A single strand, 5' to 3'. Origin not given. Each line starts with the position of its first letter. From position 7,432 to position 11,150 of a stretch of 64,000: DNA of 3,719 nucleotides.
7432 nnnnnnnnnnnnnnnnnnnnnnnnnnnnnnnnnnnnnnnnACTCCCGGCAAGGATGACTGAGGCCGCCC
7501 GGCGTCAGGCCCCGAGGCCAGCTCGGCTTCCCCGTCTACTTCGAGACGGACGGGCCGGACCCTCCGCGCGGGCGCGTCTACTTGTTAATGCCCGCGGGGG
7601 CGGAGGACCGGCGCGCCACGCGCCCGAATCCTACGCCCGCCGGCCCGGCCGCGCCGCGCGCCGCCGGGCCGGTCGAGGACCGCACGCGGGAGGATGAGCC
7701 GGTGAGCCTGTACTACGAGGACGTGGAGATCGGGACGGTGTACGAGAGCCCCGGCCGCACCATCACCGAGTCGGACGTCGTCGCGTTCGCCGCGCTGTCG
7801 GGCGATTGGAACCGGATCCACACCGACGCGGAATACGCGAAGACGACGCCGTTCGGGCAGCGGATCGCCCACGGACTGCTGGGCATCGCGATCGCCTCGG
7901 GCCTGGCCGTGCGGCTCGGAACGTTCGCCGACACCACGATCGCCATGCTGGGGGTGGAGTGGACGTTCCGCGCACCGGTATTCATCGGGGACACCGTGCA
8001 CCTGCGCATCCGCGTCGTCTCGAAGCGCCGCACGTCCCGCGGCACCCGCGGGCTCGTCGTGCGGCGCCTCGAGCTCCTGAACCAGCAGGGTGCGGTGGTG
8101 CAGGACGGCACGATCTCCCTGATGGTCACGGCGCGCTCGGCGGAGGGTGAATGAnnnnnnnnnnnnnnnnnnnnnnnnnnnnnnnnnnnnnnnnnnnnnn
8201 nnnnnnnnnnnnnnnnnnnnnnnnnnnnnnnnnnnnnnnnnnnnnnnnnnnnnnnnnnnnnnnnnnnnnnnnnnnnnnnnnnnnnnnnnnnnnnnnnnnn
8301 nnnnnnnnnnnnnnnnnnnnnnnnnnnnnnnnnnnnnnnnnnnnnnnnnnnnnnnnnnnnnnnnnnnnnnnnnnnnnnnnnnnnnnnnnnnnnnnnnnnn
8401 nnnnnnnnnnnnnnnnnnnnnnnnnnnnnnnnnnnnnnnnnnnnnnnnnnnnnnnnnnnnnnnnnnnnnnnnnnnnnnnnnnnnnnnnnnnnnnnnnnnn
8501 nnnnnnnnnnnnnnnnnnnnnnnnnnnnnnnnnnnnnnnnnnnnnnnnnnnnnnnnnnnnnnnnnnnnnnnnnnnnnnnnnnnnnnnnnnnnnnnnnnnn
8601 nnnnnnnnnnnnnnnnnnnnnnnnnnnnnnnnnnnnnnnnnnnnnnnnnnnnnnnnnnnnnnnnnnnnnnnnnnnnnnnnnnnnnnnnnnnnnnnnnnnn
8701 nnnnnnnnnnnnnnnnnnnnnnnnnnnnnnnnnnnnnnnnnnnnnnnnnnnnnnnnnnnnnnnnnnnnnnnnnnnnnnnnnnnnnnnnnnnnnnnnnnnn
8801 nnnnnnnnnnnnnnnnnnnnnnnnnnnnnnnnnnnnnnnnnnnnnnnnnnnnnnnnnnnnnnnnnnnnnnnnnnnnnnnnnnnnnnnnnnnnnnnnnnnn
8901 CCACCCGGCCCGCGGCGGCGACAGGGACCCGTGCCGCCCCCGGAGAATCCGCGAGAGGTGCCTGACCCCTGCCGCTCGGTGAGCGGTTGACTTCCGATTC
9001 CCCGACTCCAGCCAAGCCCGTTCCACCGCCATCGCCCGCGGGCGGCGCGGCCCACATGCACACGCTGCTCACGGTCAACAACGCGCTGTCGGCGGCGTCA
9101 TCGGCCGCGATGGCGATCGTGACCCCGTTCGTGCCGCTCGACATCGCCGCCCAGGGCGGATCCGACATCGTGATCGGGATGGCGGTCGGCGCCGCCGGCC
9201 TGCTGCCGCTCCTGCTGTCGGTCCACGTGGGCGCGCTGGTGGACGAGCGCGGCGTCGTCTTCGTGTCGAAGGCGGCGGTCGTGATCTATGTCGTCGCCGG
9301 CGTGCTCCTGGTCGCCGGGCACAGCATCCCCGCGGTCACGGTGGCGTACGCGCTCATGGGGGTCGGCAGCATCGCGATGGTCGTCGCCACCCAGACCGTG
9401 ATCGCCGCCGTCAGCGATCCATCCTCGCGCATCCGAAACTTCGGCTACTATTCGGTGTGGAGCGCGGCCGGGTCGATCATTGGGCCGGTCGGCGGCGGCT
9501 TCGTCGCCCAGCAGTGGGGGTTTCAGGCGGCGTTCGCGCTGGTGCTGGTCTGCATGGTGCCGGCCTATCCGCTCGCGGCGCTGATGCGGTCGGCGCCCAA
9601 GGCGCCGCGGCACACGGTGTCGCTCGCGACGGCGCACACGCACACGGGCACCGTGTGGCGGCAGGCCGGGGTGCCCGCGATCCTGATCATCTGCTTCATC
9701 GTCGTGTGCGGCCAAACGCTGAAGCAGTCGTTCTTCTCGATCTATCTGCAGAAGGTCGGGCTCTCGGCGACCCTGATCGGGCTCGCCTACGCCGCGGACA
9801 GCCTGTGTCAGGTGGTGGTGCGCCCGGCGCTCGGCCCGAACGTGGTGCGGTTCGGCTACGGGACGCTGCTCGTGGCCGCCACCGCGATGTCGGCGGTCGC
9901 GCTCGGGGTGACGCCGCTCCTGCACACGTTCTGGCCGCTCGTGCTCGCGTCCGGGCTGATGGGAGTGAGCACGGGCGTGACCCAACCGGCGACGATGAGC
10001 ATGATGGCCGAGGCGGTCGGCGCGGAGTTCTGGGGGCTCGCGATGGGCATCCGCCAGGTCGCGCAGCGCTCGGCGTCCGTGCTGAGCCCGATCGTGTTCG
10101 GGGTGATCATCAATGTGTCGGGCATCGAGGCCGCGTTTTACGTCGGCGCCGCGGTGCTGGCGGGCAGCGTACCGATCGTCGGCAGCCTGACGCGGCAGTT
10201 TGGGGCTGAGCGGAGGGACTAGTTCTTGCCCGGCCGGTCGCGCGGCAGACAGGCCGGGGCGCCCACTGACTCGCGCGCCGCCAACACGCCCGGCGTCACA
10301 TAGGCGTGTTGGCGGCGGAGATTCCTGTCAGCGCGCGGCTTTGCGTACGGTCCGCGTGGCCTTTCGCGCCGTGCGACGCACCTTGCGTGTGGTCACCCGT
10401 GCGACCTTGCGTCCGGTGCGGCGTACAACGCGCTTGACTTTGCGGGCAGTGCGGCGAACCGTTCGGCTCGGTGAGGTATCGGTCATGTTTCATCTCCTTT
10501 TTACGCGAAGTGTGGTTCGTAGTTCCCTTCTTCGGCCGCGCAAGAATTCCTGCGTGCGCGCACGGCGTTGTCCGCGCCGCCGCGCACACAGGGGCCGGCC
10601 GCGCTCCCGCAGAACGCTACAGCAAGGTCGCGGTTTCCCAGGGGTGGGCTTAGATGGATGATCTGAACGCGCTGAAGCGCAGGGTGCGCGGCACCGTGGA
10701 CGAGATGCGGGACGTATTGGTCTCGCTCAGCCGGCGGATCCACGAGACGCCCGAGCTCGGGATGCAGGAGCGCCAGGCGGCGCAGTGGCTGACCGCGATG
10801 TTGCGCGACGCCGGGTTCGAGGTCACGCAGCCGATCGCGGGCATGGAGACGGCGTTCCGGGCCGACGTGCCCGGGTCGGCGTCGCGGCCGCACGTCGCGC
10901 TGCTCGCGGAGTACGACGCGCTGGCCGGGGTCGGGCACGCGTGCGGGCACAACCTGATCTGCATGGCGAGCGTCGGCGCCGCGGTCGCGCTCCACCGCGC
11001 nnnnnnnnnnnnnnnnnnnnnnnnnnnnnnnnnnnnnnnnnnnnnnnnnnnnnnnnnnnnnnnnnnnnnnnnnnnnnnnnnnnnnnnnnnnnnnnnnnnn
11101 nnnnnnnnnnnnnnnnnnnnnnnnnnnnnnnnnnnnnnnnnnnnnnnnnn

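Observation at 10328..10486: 52-aa arginine-rich heptad-repeat mini-protein encoded by tandem ~21-nt DNA repeats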

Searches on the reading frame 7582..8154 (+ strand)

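Call 55: search_protein_families(library=pfam, proteins=[window:7582-8154:+])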
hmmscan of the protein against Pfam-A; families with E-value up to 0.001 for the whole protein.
window:7582-8154:+ (190 aa): 2 families
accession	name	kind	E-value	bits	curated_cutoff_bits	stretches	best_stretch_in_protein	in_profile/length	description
PF01575.25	MaoC_dehydratas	-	3.4e-26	91.7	27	1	50-152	6-108/123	MaoC like domain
PF13452.11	FAS1_DH_region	-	5.7e-08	33.4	22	1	50-174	3-130/132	FAS1-like, dehydratase domain region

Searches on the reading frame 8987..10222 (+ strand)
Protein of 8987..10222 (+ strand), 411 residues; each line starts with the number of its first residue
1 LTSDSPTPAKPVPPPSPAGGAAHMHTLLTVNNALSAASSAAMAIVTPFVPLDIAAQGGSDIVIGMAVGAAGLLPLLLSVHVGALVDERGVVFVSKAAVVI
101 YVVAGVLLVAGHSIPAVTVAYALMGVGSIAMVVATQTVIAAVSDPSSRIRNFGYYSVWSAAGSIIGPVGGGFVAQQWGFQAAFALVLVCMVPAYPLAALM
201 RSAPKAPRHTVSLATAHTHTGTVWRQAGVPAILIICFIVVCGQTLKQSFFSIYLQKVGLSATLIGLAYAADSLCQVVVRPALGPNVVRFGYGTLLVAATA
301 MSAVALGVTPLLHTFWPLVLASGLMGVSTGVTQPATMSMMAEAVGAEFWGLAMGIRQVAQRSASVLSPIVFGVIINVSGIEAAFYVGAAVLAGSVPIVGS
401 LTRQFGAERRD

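Call 19: find_related_loci(query=window:8987-10219:+, collection=metagenome_contigs, flank=3000)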
Query window:8987-10219:+ (411 aa) in metagenome_contigs; peptide patterns used: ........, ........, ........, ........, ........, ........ (x = any residue, [..] = any of these).
122 stretches matched a pattern; 5 encode a relative of the query (tblastn E <= 1e-3); 5 distinct loci.
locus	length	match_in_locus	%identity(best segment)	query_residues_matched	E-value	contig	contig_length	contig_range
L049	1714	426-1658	98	1-411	0e+0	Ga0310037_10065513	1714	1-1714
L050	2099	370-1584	95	1-405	0e+0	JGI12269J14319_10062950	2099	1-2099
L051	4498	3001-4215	83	1-405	0e+0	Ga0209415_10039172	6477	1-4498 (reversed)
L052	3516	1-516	98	240-411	3e-107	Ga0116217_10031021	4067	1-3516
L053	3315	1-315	98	307-411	2e-61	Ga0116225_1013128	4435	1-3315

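Call 55: search_protein_families(library=pfam, proteins=[window:8987-10222:+])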
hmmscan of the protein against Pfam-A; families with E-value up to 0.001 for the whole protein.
window:8987-10222:+ (411 aa): 2 families
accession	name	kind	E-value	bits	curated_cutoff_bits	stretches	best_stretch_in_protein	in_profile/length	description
PF07690.21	MFS_1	-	2.2e-36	125.9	33.4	2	36-253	6-228/347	Major Facilitator Superfamily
PF12832.13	MFS_1_like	-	5.5e-10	39.3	25.2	1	40-384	13-371/373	MFS_1 like family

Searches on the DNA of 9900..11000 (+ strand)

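Call 18: search_rna_families(source=window, start=9900, end=11000, threshold=evalue, max_evalue=1)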
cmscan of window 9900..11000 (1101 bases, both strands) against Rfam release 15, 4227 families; matches with E-value up to 1: 1.
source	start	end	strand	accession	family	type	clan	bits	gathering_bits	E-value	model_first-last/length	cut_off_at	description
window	10276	10317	-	RF02690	BTH_s1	Gene; sRNA;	-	15.7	74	0.41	41-73/205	no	Burkholderia sRNA 1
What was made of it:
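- Tried and rejected: Known RNA family: only a sub-threshold BTH_s1 hit on the hairpin, 15.7 bits against a gathering score of 74 (call 18).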

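Call 31: search_dna_similar(query=window:10202-10590:+, collection=plasmids, mode=distant, max_evalue=0.01)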
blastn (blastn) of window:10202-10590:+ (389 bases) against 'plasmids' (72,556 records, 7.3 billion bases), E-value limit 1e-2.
No match.

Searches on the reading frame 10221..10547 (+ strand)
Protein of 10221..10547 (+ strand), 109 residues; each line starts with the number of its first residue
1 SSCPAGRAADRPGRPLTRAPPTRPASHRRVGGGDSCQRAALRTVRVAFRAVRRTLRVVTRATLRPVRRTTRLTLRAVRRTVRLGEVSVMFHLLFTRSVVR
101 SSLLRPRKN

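Call 52: find_homologous_proteins(query=window:10221-10547:+, max_evalue=1)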
Query seq(109 aa): 560 candidates shared short words with the query, none scored E <= 1.
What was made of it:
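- Tried and rejected: Antisense frame with coincident wobble: tested as a rival, no homologues (call 52), and rejected on context.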

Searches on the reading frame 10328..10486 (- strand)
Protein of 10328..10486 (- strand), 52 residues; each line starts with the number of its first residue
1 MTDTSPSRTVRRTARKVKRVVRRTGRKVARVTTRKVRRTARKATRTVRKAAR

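Call 6: search_protein_families(library=pfam, proteins=[window:10331-10486:-], max_evalue=10)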
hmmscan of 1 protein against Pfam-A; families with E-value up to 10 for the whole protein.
seq(52 aa): 0 families
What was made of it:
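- Closest known: DUF1127 small arginine-rich proteins. Different: There is no Pfam match even at E = 10 (call 6).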

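Call 8: search_protein_families(library=ncbifam, proteins=[window:10331-10486:-], max_evalue=10)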
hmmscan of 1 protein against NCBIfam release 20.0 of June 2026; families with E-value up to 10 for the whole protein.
seq(52 aa): 0 families

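Call 9: find_homologous_proteins(query=window:10331-10486:-, max_evalue=1)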
Query seq(52 aa): 13 candidates shared short words with the query, none scored E <= 1.

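Call 10: find_encoding_contigs(protein=window:10328-10486:-, flank=5000)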
Protein window:10328-10486:- (52 aa): 4 contigs read that carry it; 4 places shown.
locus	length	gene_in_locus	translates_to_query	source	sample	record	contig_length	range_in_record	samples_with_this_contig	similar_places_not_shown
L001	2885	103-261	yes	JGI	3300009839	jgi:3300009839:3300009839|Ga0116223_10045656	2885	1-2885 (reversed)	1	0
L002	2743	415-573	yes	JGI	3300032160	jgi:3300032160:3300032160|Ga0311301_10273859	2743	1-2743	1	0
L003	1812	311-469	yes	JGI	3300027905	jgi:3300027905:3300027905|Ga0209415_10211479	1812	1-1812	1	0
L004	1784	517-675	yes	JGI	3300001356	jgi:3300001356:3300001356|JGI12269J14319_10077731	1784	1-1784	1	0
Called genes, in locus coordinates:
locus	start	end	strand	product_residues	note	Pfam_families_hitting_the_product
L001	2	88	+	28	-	?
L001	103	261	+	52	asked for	-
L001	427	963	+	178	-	PF13384:HTH_23, PF13518:HTH_28 (weak), PF13551:HTH_29, PF13565:HTH_32, PF13592:HTH_33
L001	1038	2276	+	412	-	PF14690:Zn_ribbon_ISL3 (weak), PF13542:HTH_Tnp_ISL3, PF01610:DDE_Tnp_ISL3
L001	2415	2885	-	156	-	?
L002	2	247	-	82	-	?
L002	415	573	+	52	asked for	-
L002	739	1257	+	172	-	PF13384:HTH_23, PF13518:HTH_28 (weak), PF13551:HTH_29, PF13565:HTH_32, PF13592:HTH_33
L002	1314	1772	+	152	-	PF13358:DDE_3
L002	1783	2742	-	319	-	PF07690:MFS_1, PF12832:MFS_1_like, PF07690:MFS_1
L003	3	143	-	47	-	?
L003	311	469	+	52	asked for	-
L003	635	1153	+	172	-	PF13384:HTH_23, PF13518:HTH_28 (weak), PF13551:HTH_29, PF13565:HTH_32, PF13592:HTH_33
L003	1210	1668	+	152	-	PF13358:DDE_3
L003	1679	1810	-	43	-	?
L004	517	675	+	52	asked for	-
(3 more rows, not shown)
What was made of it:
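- IMG gene callers called the ORF on four contigs (call 10).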

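Call 15: list_cluster_members(proteins=[window:10331-10486:-])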
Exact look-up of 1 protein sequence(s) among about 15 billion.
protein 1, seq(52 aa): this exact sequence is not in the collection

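Call 20: search_protein_representatives(protein=window:10331-10486:-)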
Query: 52 residues. Proteins with E-value up to 0.001 (for the whole library): 0; up to 1e-10: 0; up to 1e-30: 0. The best 0 are listed.
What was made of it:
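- Tried and rejected: However, the exact protein is itself missing from that collection (calls 15, 20), so small ORFs are under-represented there.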

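Call 29: search_dna_similar(query=window:10331-10486:-, collection=plasmids, mode=protein, max_evalue=10)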
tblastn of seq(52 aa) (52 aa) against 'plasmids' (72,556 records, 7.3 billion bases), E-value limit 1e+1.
No match.

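Call 30: search_dna_similar(query=window:10331-10486:-, collection=phages, mode=protein, max_evalue=10)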
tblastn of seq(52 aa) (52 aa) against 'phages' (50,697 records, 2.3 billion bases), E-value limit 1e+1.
No match.

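Call 37: find_related_loci(query=window:10331-10486:-, collection=viral_contigs, flank=3000)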
Query seq(52 aa) (52 aa) in viral_contigs; peptide patterns used: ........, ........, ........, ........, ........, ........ (x = any residue, [..] = any of these).
82 stretches matched a pattern, but none encodes a relative of the query by tblastn (E <= 1e-3).

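Call 40: predict_structure(protein=window:10331-10486:-)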
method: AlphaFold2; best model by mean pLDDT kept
length: 52 residues; sequences in the alignment: 1
mean_pLDDT: 89.6   pTM: 0.48
mean pLDDT of the five models: 89.6, 89.0, 87.8, 80.5, 58.3
residues with pLDDT >= 90: 39; 70-90: 8; 50-70: 5; < 50: 0
segments of 3 or more residues with pLDDT < 50: none
pLDDT, mean of each block of 10 residues (from residue 1): 71 94 96 95 94 83
secondary structure, 60 per line:
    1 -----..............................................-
elements in order: H6-51
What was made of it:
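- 10328..10486 (-): 52-codon ORF plus stop codon, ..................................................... AlphaFold2 predicts a helix over residues 6-51 with pLDDT 89.6 (call 40).
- On Heptad/hendecad amphipathic helix: AlphaFold2 predicts a helix over residues 6-51 (call 40).
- AlphaFold2 from the single sequence gives a helix over residues 6-51, pLDDT 89.6 (call 40).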

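Call 44: find_homologous_proteins(query=window:10331-10486:-, max_evalue=10)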
Query seq(52 aa): 13 candidates shared short words with the query, none scored E <= 10.
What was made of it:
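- No homologue was found (calls 9, 20, 44).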

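Call 57: search_protein_families(library=phrogs, proteins=[window:10331-10486:-], max_evalue=1)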
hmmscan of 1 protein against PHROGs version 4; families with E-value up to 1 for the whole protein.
seq(52 aa): 0 families

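Call 58: search_protein_families(library=padloc, proteins=[window:10331-10486:-], max_evalue=1)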
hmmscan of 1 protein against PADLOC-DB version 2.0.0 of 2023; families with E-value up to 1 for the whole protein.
seq(52 aa): 0 families
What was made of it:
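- On Small ribosomal proteins / DUF1127 / any curated family: Pfam, NCBIfam, PHROGs and PADLOC each gave 0 families (calls 6, 8, 57, 58).
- PADLOC and PHROGs gave no hit (calls 57, 58).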

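Call 59: search_solved_structures(query=window:10331-10486:-, max_evalue=10)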
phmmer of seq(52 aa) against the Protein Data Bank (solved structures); distinct sequences matched with E-value up to 10: 5.
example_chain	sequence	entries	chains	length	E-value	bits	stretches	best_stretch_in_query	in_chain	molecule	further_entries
6c2u_A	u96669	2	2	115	1.4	13.1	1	6-43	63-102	phosphate-loop protein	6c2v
5cwm_A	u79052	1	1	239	1.8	12.8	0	9-48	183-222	Designed helical repeat protein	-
5cwk_A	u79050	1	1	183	3.8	11.8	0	13-49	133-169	Designed helical repeat protein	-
7mwr_A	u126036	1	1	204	4.2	11.6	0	13-49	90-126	LHD101A54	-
6xss_A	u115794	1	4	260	4.9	11.4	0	8-49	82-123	C4_nat_HFuse-7900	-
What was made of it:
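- On Small ribosomal proteins / DUF1127 / any curated family: The best PDB E-value was 1.4, to a phosphate-loop protein (6c2u); the other four weak hits are designed helical proteins (call 59).
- Closest known: Arginine-rich-motif. Different: There is no sequence relationship (calls 6, 57, 59).
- There is no homologue anywhere (calls 6, 8, 9, 20, 29, 30, 37, 44, 57, 58, 59), so purifying selection between orthologues cannot be measured.
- Tried and rejected: Homology searches all came back empty: Pfam, NCBIfam, PHROGs, PADLOC and PDB (calls 6, 8, 57, 58, 59); the 5.8-billion-cluster word search at E <= 1 and E <= 10 (calls 9, 44); exhaustive phmmer against 1.84 billion representatives (call 20); tblastn against plasmids and phages and blastn against plasmids (calls 29-31); and viral contigs (call 37).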
